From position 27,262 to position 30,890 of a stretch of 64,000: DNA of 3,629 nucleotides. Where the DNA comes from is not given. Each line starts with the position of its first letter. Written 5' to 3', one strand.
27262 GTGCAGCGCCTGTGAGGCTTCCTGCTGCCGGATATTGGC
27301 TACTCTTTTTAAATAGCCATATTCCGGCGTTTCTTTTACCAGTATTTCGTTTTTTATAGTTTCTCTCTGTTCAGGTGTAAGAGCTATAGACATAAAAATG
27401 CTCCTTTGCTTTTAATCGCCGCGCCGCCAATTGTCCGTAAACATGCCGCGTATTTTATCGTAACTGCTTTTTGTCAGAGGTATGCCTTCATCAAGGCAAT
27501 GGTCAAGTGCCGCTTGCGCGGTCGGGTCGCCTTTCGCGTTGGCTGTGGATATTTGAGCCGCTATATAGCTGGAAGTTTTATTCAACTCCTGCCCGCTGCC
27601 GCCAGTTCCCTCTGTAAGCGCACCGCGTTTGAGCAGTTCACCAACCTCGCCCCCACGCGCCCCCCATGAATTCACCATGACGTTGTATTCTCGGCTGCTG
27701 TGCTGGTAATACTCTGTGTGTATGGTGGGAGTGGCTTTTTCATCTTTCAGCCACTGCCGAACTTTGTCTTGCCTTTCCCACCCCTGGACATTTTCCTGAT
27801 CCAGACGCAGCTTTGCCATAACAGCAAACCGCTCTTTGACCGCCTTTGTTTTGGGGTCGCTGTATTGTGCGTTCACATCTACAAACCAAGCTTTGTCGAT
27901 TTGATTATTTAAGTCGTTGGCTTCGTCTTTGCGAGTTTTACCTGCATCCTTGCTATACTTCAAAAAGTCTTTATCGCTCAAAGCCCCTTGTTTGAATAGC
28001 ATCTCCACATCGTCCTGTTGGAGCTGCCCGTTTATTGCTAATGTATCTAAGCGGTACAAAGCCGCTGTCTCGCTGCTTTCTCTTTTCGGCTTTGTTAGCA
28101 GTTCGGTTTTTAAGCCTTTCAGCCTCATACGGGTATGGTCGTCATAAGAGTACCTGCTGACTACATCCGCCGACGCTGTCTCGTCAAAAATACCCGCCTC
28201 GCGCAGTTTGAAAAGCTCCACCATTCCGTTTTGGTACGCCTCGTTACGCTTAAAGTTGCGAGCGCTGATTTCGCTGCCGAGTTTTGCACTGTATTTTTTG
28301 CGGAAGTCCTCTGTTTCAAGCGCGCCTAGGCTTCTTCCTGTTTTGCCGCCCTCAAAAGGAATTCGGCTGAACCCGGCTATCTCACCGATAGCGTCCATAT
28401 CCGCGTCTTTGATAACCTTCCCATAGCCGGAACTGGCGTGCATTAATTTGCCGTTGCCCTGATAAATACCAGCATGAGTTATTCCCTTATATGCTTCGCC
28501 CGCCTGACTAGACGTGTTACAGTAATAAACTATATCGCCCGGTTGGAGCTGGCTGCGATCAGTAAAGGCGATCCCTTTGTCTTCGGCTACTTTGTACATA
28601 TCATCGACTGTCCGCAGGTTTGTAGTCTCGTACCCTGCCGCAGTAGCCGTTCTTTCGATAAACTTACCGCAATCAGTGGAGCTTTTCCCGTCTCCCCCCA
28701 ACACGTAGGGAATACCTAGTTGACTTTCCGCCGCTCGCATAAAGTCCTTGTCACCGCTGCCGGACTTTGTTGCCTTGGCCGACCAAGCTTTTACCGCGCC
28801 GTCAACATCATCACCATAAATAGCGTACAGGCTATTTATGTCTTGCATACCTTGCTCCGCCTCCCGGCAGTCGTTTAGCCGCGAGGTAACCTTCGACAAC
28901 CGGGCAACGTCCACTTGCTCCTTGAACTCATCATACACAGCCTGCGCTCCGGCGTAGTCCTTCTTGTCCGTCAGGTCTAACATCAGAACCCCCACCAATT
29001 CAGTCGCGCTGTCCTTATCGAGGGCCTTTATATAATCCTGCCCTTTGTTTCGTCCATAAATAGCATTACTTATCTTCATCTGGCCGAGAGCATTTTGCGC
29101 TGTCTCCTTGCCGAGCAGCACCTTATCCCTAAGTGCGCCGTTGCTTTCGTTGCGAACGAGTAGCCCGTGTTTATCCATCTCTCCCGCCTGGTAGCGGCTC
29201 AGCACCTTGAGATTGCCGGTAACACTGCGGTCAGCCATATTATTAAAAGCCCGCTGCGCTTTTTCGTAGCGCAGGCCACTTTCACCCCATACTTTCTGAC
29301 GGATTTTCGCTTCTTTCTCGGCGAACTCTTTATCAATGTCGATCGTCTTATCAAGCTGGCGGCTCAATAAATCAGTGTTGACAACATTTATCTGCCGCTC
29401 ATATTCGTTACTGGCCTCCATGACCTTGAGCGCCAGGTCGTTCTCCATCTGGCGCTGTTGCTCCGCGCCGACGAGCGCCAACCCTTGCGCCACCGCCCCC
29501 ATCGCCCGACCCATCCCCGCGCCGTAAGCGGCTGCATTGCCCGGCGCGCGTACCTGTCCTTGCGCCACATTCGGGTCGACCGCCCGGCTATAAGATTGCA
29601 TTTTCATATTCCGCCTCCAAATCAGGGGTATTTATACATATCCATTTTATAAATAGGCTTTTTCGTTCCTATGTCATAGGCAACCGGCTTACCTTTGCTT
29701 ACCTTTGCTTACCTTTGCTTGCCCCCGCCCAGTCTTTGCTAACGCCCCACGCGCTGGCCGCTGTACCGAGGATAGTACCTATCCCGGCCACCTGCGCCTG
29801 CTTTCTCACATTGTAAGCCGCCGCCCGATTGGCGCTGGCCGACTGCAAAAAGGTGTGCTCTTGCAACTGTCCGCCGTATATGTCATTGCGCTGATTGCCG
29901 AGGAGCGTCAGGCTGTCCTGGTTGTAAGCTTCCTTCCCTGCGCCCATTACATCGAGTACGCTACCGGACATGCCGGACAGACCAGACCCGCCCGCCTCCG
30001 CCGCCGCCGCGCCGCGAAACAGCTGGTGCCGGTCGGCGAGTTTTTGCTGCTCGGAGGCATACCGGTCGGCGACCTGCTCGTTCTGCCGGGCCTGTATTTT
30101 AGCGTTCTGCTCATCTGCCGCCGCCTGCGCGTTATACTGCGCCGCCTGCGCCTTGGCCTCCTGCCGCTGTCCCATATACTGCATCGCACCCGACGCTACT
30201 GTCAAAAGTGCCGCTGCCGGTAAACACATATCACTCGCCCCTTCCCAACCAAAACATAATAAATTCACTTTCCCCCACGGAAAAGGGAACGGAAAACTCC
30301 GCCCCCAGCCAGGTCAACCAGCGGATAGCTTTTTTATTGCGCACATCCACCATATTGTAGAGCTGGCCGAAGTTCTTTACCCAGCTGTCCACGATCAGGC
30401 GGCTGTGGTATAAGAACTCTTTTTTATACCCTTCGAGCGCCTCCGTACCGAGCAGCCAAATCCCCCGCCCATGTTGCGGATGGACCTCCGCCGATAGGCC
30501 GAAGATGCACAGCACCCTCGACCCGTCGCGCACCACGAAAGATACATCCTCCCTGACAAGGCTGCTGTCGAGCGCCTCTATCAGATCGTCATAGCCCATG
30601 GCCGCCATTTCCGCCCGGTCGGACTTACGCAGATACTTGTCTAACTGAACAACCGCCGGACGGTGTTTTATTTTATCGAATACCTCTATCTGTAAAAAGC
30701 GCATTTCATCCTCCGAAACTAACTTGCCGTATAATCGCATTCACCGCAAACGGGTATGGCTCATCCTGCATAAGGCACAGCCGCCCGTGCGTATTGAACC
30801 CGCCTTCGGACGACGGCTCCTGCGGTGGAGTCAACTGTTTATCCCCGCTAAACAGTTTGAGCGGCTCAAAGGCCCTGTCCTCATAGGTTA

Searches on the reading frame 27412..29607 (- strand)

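Call 11: search_protein_families(library=phrogs, proteins=[window:27412-29607:-], max_evalue=0.001)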
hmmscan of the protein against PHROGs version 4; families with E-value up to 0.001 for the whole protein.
window:27412-29607:- (731 aa): 3 families
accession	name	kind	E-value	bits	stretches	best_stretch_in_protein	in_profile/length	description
phrog_400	-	tail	2.5e-09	37.6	1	114-401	371-633/654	tail protein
phrog_12508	-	unknown function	3.1e-09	37.7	1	271-401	125-241/260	-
phrog_25111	-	tail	1.3e-05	25.6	1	293-396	219-312/333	tail protein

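Call 88: search_protein_families(library=pfam, proteins=[window:27412-29607:-], max_evalue=0.001)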
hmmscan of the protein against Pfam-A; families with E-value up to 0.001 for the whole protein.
window:27412-29607:- (731 aa): 1 family
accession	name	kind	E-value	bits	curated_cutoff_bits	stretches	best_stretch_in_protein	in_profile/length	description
PF00877.26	NLPC_P60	-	1.2e-10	41.7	23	1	298-398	1-86/105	NlpC/P60 family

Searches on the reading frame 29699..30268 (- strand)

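Call 11: search_protein_families(library=phrogs, proteins=[window:29699-30268:-], max_evalue=0.001)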
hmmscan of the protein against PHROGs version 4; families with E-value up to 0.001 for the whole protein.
window:29699-30268:- (189 aa): 2 families
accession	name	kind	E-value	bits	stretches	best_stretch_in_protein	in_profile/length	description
phrog_418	-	head and packaging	8.9e-13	49.7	1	14-182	1-158/166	internal virion protein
phrog_805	-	head and packaging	1.8e-05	25.9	1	14-187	1-177/189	internal virion protein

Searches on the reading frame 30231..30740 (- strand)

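Call 11: search_protein_families(library=phrogs, proteins=[window:30231-30740:-], max_evalue=0.001)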
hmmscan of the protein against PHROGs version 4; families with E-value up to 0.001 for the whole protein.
window:30231-30740:- (169 aa): 1 family
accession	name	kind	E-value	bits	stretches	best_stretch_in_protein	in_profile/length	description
phrog_308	-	head and packaging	5.4e-29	102.3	1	31-163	14-146/151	internal virion protein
